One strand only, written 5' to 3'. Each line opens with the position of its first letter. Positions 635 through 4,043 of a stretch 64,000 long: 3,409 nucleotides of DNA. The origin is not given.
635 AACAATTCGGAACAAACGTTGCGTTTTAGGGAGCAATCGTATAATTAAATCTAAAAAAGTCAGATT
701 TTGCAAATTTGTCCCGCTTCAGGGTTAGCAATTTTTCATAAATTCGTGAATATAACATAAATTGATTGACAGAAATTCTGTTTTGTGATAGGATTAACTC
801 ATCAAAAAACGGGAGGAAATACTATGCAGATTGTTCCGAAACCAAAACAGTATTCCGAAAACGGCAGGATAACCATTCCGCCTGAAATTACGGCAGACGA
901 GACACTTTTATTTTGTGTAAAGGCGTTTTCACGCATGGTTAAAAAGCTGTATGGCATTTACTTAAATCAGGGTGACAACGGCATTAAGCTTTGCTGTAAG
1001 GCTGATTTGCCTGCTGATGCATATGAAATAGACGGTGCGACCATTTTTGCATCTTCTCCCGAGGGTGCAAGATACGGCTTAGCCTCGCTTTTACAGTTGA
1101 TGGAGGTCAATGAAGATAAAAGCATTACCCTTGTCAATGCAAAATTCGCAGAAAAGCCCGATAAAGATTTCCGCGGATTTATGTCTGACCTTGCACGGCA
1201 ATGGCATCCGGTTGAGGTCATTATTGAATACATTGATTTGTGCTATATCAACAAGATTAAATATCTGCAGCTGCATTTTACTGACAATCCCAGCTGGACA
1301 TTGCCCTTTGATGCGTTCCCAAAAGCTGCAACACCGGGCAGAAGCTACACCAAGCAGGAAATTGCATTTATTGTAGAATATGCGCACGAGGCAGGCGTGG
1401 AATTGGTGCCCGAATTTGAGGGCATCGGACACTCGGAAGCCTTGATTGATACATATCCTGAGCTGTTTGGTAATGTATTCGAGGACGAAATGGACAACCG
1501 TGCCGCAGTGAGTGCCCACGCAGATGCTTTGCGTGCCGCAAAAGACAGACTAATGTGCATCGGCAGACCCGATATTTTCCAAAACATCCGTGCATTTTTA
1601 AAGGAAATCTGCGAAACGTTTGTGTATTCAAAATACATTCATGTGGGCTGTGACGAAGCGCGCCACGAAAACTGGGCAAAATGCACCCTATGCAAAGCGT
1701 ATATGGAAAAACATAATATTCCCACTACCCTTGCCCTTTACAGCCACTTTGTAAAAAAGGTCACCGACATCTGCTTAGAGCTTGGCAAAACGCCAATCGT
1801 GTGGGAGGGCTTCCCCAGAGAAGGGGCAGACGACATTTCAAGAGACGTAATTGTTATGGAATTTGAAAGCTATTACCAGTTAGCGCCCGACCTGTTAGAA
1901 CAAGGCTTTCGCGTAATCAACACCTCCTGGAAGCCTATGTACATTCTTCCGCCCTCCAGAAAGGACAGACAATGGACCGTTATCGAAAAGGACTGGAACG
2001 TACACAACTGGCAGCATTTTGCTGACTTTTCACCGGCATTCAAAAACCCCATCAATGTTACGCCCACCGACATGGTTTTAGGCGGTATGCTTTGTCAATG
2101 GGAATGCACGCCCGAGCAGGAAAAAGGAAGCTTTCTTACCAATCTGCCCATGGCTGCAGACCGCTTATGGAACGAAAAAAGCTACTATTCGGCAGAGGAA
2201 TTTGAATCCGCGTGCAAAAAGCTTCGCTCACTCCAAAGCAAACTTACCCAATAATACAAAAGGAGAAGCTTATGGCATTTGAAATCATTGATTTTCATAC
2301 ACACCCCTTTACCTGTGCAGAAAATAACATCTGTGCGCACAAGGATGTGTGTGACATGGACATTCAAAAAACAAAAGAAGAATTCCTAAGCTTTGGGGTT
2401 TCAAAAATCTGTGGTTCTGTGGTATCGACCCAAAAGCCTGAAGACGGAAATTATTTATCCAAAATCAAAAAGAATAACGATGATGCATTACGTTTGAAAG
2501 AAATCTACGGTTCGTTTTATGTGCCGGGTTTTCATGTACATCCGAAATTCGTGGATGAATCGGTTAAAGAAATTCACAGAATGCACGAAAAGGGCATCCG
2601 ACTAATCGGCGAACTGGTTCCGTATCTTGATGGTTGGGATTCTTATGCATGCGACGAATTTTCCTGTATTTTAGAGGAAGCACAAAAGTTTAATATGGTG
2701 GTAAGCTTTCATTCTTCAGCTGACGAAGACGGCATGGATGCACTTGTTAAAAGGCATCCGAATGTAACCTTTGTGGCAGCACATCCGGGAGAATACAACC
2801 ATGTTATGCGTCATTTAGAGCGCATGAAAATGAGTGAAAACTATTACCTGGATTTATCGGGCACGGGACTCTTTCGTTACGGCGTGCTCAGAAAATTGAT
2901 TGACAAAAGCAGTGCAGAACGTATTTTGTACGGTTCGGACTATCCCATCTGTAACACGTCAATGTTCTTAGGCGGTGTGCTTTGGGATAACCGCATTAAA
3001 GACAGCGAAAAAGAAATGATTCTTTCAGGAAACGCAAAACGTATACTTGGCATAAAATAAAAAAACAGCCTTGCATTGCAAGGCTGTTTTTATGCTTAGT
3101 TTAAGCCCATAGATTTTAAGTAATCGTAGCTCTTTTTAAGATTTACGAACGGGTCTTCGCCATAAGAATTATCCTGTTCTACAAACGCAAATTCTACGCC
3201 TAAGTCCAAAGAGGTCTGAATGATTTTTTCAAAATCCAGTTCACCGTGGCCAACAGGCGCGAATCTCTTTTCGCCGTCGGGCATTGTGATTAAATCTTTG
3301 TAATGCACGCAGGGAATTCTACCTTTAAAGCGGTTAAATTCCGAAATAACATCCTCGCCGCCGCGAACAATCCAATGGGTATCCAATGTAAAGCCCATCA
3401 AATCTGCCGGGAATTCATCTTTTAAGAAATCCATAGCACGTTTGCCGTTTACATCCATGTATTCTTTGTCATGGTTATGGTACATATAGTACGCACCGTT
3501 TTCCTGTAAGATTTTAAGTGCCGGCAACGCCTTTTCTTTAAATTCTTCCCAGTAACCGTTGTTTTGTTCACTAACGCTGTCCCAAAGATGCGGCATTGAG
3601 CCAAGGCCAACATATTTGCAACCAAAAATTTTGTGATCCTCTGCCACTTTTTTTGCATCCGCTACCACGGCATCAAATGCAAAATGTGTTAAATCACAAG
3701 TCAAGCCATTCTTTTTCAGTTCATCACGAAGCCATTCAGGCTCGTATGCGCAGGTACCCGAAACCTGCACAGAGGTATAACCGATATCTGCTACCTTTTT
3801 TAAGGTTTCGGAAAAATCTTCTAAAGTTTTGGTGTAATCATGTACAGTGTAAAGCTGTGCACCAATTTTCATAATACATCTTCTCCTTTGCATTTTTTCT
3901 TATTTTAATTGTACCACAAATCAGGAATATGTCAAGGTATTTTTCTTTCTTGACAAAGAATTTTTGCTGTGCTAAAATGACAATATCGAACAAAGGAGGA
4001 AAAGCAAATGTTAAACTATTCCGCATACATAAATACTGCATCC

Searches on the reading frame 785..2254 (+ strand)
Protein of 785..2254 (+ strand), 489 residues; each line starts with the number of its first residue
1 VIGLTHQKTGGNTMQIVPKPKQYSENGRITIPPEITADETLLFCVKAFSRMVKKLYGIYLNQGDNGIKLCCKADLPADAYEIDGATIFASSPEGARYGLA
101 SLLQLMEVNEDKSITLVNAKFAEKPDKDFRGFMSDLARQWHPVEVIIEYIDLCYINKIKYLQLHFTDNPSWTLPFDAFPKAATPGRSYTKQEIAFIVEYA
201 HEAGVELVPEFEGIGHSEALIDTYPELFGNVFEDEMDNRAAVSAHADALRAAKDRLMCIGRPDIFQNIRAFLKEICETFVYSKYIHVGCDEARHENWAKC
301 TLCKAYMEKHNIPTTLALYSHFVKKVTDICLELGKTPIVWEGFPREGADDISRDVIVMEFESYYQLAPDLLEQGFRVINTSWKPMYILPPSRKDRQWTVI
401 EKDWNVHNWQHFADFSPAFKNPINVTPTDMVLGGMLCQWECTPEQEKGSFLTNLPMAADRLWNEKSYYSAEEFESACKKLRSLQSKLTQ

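Call 12: search_protein_families(library=pfam, proteins=[window:785-2254:+], max_evalue=0.001)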
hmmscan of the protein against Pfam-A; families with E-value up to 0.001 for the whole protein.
window:785-2254:+ (489 aa): 2 families
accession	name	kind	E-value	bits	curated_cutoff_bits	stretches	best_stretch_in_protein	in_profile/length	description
PF00728.28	Glyco_hydro_20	-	7.9e-51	173.9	22.3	1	129-463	3-346/348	Glycosyl hydrolase family 20, catalytic domain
PF02838.20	Glyco_hydro_20b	-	1.6e-05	26.1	26.1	1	14-117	2-119/124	Glycosyl hydrolase family 20, domain 2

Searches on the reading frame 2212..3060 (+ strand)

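Call 12: search_protein_families(library=pfam, proteins=[window:2212-3060:+], max_evalue=0.001)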
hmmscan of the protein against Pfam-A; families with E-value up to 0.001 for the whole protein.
window:2212-3060:+ (282 aa): 2 families
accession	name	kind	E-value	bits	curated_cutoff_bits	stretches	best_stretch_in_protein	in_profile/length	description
PF04909.20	Amidohydro_2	-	7.2e-23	82.2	26.4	1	85-281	62-289/289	Amidohydrolase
PF01026.27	TatD_DNase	-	8.4e-08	32.3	27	1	27-249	2-209/253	TatD related DNase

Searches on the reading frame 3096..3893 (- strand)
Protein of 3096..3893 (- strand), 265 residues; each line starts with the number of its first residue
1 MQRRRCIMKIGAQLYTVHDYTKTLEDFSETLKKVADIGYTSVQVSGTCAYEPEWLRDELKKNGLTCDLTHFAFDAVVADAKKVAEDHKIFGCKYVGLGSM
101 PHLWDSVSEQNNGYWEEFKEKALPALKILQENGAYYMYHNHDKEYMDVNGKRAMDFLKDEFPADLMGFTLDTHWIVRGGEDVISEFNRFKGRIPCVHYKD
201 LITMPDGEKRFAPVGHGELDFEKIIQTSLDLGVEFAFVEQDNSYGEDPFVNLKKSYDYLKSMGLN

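Call 12: search_protein_families(library=pfam, proteins=[window:3096-3893:-], max_evalue=0.001)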
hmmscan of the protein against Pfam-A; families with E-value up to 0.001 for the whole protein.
window:3096-3893:- (265 aa): 1 family
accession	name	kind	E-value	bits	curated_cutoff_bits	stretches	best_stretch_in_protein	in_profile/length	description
PF01261.30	AP_endonuc_2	-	3e-12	47.2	31.1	1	32-236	2-225/249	Xylose isomerase-like TIM barrel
